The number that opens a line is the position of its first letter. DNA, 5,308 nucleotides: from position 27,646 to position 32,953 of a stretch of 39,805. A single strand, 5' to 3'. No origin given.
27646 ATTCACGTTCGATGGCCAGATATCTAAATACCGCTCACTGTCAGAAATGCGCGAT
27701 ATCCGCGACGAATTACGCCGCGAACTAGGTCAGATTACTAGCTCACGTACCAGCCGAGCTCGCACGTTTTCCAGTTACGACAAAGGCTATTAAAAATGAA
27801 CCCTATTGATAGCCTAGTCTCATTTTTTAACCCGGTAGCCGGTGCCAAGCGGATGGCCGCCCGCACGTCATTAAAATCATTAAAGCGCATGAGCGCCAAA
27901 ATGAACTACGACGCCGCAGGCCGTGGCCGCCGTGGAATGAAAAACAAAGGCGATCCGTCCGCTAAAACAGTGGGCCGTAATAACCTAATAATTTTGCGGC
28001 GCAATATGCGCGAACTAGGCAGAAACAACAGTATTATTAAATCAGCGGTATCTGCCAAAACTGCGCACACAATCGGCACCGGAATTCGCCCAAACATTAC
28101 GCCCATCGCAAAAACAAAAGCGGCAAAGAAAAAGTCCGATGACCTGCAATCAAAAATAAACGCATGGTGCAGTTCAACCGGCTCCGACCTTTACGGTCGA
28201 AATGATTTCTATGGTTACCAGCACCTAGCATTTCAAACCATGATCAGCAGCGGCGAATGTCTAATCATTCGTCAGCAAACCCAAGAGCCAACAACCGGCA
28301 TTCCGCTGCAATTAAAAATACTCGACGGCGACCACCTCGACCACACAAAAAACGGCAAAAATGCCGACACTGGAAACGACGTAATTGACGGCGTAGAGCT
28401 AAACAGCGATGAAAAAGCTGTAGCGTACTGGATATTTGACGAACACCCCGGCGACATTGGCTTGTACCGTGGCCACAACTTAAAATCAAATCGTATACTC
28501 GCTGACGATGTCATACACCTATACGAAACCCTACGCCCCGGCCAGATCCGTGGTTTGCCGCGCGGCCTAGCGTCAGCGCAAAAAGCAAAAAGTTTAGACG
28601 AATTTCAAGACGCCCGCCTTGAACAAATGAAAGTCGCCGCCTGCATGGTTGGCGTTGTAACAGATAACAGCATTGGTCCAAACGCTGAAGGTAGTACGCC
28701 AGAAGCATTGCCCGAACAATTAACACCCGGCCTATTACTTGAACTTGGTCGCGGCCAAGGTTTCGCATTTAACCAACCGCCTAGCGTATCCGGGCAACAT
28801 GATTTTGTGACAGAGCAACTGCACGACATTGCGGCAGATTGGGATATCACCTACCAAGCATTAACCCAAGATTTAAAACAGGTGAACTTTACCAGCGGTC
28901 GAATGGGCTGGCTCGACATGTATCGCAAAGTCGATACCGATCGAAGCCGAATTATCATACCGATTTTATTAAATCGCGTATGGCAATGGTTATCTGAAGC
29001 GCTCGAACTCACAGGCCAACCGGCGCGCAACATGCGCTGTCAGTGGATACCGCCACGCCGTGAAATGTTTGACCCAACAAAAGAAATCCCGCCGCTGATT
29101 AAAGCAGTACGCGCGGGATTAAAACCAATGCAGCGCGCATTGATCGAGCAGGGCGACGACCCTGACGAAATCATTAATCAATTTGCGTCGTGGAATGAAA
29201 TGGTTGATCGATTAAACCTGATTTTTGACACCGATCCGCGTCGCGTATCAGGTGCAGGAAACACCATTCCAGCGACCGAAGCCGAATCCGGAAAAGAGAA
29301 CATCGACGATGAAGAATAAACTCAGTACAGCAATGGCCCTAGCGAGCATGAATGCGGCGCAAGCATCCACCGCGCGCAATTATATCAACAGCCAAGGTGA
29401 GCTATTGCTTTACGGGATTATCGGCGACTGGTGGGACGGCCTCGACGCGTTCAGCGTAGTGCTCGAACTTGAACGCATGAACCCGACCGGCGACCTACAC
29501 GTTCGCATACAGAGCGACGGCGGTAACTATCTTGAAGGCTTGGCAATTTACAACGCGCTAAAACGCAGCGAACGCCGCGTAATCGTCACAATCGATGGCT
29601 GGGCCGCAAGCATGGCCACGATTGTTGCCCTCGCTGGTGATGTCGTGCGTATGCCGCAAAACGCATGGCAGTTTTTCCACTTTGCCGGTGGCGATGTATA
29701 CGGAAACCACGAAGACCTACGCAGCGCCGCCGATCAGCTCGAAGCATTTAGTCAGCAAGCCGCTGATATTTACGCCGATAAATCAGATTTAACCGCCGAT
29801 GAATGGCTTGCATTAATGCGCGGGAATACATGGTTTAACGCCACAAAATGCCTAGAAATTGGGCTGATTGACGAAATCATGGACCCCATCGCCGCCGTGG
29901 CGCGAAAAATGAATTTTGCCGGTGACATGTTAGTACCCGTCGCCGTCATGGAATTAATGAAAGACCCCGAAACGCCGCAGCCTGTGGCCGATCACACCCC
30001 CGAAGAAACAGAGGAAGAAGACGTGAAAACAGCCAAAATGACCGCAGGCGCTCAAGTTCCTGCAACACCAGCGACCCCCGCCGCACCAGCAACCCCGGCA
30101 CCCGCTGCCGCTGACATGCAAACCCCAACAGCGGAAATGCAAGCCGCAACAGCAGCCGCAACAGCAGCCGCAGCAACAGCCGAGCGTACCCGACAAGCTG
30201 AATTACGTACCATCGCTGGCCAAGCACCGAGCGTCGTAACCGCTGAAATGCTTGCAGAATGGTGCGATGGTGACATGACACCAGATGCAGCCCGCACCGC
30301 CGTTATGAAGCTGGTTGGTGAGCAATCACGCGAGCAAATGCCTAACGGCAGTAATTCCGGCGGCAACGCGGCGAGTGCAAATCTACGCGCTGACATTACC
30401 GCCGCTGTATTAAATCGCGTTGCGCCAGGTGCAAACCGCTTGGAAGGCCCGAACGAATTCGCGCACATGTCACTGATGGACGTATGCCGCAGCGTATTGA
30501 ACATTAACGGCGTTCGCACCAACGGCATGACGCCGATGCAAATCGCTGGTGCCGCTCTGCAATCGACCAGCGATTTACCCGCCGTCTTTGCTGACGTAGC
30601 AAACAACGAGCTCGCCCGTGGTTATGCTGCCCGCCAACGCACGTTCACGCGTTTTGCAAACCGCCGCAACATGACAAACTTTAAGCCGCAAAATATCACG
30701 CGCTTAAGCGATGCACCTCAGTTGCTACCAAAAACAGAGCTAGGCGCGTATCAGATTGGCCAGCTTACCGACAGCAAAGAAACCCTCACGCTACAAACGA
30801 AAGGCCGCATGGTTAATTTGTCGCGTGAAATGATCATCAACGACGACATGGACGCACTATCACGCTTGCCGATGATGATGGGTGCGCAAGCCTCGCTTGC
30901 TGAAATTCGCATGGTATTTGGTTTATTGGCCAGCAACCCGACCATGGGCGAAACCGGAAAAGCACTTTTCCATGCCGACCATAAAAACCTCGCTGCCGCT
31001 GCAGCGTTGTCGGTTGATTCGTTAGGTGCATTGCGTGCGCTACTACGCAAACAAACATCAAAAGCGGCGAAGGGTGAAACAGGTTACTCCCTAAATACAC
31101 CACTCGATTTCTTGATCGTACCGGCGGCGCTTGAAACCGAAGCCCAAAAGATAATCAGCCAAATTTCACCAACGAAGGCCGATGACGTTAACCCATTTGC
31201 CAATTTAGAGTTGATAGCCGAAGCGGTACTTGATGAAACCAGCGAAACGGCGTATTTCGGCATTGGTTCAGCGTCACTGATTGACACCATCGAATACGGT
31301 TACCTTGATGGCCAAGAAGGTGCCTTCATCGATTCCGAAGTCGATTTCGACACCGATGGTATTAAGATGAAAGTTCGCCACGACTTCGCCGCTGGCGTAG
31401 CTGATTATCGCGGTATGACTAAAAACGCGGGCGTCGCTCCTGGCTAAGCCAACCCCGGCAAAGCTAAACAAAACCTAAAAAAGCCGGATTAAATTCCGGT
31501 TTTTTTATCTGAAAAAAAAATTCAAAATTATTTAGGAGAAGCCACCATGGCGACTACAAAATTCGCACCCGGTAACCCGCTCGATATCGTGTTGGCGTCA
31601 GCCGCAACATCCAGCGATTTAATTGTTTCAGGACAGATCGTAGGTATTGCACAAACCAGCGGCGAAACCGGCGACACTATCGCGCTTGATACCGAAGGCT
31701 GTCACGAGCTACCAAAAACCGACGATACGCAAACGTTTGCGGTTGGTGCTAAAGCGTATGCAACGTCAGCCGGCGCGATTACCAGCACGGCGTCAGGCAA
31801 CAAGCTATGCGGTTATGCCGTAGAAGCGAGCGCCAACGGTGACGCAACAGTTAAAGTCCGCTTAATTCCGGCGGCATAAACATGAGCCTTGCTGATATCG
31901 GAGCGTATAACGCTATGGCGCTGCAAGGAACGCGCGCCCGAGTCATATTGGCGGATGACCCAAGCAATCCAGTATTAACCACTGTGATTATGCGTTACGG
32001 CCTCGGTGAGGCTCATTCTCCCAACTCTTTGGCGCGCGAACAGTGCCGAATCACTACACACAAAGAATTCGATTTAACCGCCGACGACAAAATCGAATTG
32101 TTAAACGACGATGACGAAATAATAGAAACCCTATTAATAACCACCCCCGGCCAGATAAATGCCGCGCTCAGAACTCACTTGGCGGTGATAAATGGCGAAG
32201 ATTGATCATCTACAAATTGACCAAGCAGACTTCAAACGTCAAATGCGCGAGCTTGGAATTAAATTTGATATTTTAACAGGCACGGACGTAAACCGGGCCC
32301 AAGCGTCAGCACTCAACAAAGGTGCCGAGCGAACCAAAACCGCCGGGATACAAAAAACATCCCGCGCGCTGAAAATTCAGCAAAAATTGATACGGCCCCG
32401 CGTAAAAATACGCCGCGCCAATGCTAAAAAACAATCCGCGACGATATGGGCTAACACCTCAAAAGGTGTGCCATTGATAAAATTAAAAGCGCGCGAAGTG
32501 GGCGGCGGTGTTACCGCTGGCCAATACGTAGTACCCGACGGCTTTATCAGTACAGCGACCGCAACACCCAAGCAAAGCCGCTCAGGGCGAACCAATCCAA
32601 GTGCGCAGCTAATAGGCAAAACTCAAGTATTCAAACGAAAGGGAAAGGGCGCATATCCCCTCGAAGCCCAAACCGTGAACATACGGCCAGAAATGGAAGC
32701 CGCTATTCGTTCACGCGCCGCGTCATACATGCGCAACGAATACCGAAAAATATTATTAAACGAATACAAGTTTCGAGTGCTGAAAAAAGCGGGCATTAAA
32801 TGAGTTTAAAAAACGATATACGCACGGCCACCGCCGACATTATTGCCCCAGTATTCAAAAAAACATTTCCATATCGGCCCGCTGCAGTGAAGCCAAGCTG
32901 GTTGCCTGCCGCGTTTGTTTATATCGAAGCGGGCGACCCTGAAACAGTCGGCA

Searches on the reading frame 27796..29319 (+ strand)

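Call 35: search_protein_families(library=phrogs, proteins=[window:27796-29319:+], max_evalue=0.001)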
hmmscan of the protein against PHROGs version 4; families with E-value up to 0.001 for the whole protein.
window:27796-29319:+ (507 aa): 2 families
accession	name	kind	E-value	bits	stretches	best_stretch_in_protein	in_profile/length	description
phrog_21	-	head and packaging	4.8e-77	260.9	1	1-502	8-529/1362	portal protein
phrog_537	-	head and packaging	3.8e-27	96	1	307-495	26-224/233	portal protein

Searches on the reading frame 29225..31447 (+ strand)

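Call 35: search_protein_families(library=phrogs, proteins=[window:29225-31447:+], max_evalue=0.001)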
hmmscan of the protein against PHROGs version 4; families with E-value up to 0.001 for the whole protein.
window:29225-31447:+ (740 aa): 15 families
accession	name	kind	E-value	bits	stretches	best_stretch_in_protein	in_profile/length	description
phrog_133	-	head and packaging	9.5e-136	455.1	1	55-736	17-667/668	head maturation protease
phrog_4523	-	head and packaging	7.8e-122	409.1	1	263-736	181-643/644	major head and protease protein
phrog_94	-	head and packaging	9.3e-59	201.5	1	36-473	53-483/622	head maturation protease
phrog_2976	-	head and packaging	1.5e-51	177.4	1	55-343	18-276/394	head maturation protease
phrog_3348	-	unknown function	2.2e-38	133.5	1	55-370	35-346/386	-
phrog_1684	-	head and packaging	6.4e-33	115.4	1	32-230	20-205/284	head maturation protease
phrog_29592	-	unknown function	1e-29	104.4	1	482-738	628-892/893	-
phrog_26519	-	unknown function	1.3e-24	88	1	545-734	2-190/192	-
phrog_53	-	head and packaging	3e-18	67.3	1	41-390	58-452/583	head maturation protease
phrog_1827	-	other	3e-12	47.3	1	57-205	24-169/202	ATP-dependent protease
phrog_23753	-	head and packaging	3.3e-11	44.3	1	86-219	39-172/298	head maturation protease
phrog_13984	-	unknown function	2.5e-10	41.5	1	38-148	12-120/123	-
phrog_33547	-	unknown function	7.6e-09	36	1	63-219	5-159/357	-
phrog_371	-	head and packaging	5.1e-07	30.3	0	465-590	22-145/303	major head protein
phrog_5410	-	other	0.00055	20.2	1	86-203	53-170/323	ATP-dependent protease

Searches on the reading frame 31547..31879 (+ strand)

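Call 35: search_protein_families(library=phrogs, proteins=[window:31547-31879:+], max_evalue=0.001)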
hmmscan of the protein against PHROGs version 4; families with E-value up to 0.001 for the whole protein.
window:31547-31879:+ (110 aa): 1 family
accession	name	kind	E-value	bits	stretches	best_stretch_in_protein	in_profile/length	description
phrog_122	-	head and packaging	1.8e-20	74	1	1-106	1-107/109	head decoration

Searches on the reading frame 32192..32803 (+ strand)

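Call 35: search_protein_families(library=phrogs, proteins=[window:32192-32803:+], max_evalue=0.001)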
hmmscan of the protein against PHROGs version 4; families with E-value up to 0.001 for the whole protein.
window:32192-32803:+ (203 aa): 3 families
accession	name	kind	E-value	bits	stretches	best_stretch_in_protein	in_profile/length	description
phrog_27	-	connector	3.8e-22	80.2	1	30-196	29-190/199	tail completion or Neck1 protein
phrog_9077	-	unknown function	6.3e-06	27.4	1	30-89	18-77/81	-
phrog_8274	-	unknown function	0.0008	19.8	0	50-102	200-251/354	-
